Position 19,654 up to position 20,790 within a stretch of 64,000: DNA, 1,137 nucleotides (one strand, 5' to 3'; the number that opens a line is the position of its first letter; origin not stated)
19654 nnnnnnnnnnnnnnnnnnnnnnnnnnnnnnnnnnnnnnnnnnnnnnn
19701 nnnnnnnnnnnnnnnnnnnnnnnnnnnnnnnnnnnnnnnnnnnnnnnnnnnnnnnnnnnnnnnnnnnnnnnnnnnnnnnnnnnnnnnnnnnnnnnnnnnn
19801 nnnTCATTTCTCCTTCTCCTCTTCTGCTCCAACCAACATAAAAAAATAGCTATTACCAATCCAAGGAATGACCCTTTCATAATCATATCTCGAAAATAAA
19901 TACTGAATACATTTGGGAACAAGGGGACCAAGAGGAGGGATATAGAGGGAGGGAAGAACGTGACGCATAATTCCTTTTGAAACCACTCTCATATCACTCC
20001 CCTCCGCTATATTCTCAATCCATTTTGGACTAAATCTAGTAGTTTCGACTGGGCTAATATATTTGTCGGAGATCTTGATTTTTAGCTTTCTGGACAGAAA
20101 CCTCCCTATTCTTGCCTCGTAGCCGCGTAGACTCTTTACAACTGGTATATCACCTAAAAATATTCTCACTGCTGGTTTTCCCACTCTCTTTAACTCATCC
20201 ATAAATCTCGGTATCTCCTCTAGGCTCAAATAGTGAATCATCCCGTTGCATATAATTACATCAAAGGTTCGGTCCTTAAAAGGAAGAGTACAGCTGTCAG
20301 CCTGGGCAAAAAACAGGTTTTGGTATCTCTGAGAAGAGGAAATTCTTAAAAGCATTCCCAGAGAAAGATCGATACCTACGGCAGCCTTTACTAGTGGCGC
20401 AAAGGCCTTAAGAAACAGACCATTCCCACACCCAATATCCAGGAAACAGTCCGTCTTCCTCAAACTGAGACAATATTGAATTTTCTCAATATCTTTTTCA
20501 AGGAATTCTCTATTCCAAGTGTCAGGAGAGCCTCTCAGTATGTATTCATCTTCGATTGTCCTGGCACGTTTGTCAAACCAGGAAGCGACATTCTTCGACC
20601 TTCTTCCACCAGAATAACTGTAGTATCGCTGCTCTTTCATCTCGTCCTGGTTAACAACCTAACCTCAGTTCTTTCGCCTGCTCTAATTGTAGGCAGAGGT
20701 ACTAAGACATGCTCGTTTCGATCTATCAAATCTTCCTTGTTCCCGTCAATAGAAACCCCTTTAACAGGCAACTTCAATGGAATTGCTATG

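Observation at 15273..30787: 15-kb surface-glycan locus combining GT-C/GtrB lipid-linked glycosylation, exosortase-locus-type deacetylase and FemAB genes, and two cobalamin radical SAM enzymes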

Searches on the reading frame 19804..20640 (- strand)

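Call 3: search_protein_families(library=pfam, proteins=[window:19804-20640:-], max_evalue=0.001)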
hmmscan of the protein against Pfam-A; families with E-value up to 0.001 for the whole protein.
window:19804-20640:- (278 aa): 6 families
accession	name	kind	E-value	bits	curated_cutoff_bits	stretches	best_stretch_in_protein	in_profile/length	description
PF08241.18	Methyltransf_11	-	2.6e-19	70.1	21.2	1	67-160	1-93/95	Methyltransferase domain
PF13649.12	Methyltransf_25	-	1.9e-18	67.4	27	1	67-156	2-95/97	Methyltransferase domain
PF13489.12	Methyltransf_23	-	5.3e-12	46.2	27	1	52-162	11-116/164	Methyltransferase domain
PF08242.18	Methyltransf_12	-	5.8e-12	46.6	30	1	67-156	1-94/98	Methyltransferase domain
PF13847.12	Methyltransf_31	-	5.9e-12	45.9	27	1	65-166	6-113/145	Methyltransferase domain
PF01209.24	Ubie_methyltran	-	0.00093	19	20.1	0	53-159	38-148/233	ubiE/COQ5 methyltransferase family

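Call 6: search_protein_families(library=ncbifam, proteins=[window:19804-20640:-], max_evalue=0.00001)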
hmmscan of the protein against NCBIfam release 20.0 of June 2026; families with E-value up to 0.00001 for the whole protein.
window:19804-20640:- (278 aa): 19 families
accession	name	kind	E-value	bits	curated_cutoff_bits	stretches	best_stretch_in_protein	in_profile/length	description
NF047649.1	MTase_UXPK_star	exception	5.4e-13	48.6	460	1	60-172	75-191/283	methyltransferase/UXPK-star double selenoprotein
NF041537.1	ArsM_AhpD_UU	exception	2e-11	43.3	510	1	62-172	76-190/345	arsenite methyltransferase/AhpD domain selenoprotein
NF001241.0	PRK00216.1-2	equivalog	4.6e-11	42.8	327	1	14-164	9-149/231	demethylmenaquinone methyltransferase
NF045667.1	MTase_DVU1556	equivalog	1.2e-10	41.2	155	1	58-166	18-123/213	DVU_1556 family methyltransferase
TIGR02072.1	BioC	equivalog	2.4e-10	40.6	184.95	1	63-156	35-126/244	malonyl-ACP O-methyltransferase BioC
NF041536.1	ArsM_DUF2284_UU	exception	3.5e-10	38.8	575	1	62-171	76-189/459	arsenite methyltransferase/DUF2284 domain selenoprotein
TIGR01934.1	MenG_MenH_UbiE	subfamily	2.5e-08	33.5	158.35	1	41-163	26-142/223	ubiquinone/menaquinone biosynthesis methyltransferase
NF001244.0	PRK00216.1-5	equivalog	5.6e-08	32.4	216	1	41-160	35-151/236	bifunctional demethylmenaquinone methyltransferase/2-methoxy-6-polyprenyl-1,4-benzoquinol methylase UbiE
NF008300.0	PRK11088.1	equivalog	6.3e-08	32.4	303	1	61-130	84-156/272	23S rRNA (guanine(745)-N(1))-methyltransferase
NF045825.1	FAmtase_mtf2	equivalog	1.6e-07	30.8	400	1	67-178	63-174/248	fatty-acid O-methyltransferase Mtf2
NF008823.0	PRK11873.1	subfamily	2.2e-07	30.7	263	1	59-169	74-188/272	arsenite methyltransferase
NF045823.1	PthPhpthDimycoMt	equivalog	2.5e-07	30.2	300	1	100-184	106-188/256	phthiotriol/phenolphthiotriol dimycocerosates methyltransferase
NF007610.0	PRK10258.1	equivalog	6.1e-07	29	342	1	52-160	32-136/251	malonyl-ACP O-methyltransferase BioC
TIGR01983.1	UbiG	equivalog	1.5e-06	27.7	102.95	1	63-164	50-153/228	bifunctional 2-polyprenyl-6-hydroxyphenol methylase/3-demethylubiquinol 3-O-methyltransferase UbiG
NF045882.1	PLipidMtase_Leg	equivalog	4.4e-06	26.6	390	1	62-169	42-155/207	phospholipid N-methyltransferase PmtA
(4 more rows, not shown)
